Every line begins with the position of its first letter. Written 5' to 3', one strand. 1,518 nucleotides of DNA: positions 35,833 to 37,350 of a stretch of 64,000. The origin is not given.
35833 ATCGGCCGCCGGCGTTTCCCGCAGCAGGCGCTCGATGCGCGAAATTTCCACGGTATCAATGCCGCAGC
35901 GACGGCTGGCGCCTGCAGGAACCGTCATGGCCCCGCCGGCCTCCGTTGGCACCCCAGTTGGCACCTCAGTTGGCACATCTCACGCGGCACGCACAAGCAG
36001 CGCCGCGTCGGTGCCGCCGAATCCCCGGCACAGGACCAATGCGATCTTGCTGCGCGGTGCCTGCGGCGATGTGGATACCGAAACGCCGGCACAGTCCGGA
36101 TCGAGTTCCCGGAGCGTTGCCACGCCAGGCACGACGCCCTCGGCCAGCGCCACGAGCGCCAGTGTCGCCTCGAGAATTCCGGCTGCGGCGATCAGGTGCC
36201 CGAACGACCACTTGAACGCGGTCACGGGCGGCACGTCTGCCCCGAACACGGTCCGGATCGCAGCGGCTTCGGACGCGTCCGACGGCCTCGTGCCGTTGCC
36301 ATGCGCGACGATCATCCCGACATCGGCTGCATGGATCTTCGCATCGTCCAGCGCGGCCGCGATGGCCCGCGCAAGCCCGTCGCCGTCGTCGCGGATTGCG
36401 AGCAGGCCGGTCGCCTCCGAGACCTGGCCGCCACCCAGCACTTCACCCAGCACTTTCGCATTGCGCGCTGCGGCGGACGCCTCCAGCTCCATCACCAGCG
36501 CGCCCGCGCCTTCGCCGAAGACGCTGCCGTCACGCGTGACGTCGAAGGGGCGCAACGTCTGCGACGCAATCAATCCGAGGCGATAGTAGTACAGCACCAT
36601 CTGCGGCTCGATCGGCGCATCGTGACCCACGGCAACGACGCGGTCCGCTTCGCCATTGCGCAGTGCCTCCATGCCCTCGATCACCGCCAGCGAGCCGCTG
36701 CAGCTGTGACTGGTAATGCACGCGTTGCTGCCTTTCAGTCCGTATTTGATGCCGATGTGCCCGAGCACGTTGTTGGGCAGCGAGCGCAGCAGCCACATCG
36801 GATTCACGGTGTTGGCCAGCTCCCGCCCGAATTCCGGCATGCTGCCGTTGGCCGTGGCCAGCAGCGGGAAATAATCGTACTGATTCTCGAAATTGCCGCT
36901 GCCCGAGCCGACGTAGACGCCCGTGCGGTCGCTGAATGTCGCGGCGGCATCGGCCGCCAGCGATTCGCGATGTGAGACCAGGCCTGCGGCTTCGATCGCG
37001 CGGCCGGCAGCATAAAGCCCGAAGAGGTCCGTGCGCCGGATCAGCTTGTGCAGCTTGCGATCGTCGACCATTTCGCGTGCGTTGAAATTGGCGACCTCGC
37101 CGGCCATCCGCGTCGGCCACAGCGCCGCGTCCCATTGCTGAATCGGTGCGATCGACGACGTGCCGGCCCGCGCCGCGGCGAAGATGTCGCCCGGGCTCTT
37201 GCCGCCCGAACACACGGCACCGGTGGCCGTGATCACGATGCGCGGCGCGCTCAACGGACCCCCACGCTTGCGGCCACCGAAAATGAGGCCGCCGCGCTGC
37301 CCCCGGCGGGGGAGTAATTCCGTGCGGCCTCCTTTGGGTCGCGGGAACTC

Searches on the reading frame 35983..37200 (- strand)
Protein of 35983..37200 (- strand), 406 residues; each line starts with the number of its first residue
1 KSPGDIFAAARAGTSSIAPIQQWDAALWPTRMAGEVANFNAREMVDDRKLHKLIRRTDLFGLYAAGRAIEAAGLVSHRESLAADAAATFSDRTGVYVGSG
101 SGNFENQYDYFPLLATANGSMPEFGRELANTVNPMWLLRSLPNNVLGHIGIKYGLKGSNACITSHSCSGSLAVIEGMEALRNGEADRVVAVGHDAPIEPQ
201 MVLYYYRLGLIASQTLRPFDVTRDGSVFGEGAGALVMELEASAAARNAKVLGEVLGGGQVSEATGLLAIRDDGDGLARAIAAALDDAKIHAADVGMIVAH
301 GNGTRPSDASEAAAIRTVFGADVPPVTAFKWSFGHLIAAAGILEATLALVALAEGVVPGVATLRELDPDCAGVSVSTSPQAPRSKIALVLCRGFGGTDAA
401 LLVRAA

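Call 5: search_protein_families(library=pfam, proteins=[window:35983-37200:-], max_evalue=0.01)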
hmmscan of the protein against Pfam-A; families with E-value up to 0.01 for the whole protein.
window:35983-37200:- (406 aa): 3 families
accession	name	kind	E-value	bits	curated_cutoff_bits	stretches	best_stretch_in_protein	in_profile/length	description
PF00109.32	ketoacyl-synt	-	2.5e-24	86.7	20.8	1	11-240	27-249/252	Beta-ketoacyl synthase, N-terminal domain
PF02801.28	Ketoacyl-synt_C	-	2.9e-21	76.1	20.8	1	264-361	15-116/119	Beta-ketoacyl synthase, C-terminal domain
PF00108.29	Thiolase_N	-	0.0046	16.8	26.4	0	160-193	79-112/260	Thiolase, N-terminal domain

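Call 7: search_protein_families(library=ncbifam, proteins=[window:35983-37200:-], max_evalue=0.001)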
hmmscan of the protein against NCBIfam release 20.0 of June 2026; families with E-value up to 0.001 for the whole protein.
window:35983-37200:- (406 aa): 20 families
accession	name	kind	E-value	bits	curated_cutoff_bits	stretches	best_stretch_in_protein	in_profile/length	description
TIGR03150.1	fabF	equivalog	1.9e-70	237.6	493.75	1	7-403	22-406/407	beta-ketoacyl-ACP synthase II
NF005589.0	PRK07314.1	subfamily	9e-66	222.3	387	1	8-404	26-410/413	beta-ketoacyl-ACP synthase II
NF006274.0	PRK08439.1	equivalog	4.3e-57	193.7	621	1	5-403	21-403/406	beta-ketoacyl-ACP synthase II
NF004970.0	PRK06333.1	subfamily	1.9e-54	185.1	525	1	10-404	28-420/424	beta-ketoacyl-ACP synthase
NF058662.1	cispenta_AmcF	equivalog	8.5e-49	166.5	325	1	152-403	115-367/369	cispentacin biosynthesis acyltransferase subunit AmcF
NF006587.0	PRK09116.1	equivalog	3.7e-42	144.5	470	1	7-404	23-405/408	beta-ketoacyl-ACP synthase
NF004618.0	PRK05952.1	equivalog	7.3e-42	143.6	455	1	137-404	118-381/384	beta-ketoacyl-ACP synthase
NF005076.0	PRK06501.1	equivalog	1.1e-41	143.1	629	1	8-403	33-420/425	beta-ketoacyl-ACP synthase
NF006434.0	PRK08722.1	equivalog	7.3e-40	137.1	759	1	9-403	27-411/414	beta-ketoacyl-ACP synthase II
NF005935.0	PRK07967.1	equivalog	3.2e-39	134.9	630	1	6-404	22-402/406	beta-ketoacyl-ACP synthase I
NF005916.1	PRK07910.1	equivalog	1.2e-38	133.2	560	1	128-402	133-414/418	KasA/KasB family beta-ketoacyl-ACP synthase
NF005490.0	PRK07103.1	equivalog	6e-38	131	445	1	86-404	100-411/414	polyketide beta-ketoacyl:acyl carrier protein synthase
NF006618.0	PRK09185.1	subfamily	2.1e-37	129.1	407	1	152-404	147-391/394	beta-ketoacyl-ACP synthase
NF045894.1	PKS_plus_SDR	equivalog_domain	4.4e-21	74.3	1740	1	135-363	142-376/1515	type I polyketide synthase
NF041183.1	Pks2_ls1_myc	equivalog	2.6e-20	71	2400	1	147-373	154-382/2086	sulfolipid-1 biosynthesis phthioceranic/hydroxyphthioceranic acid synthase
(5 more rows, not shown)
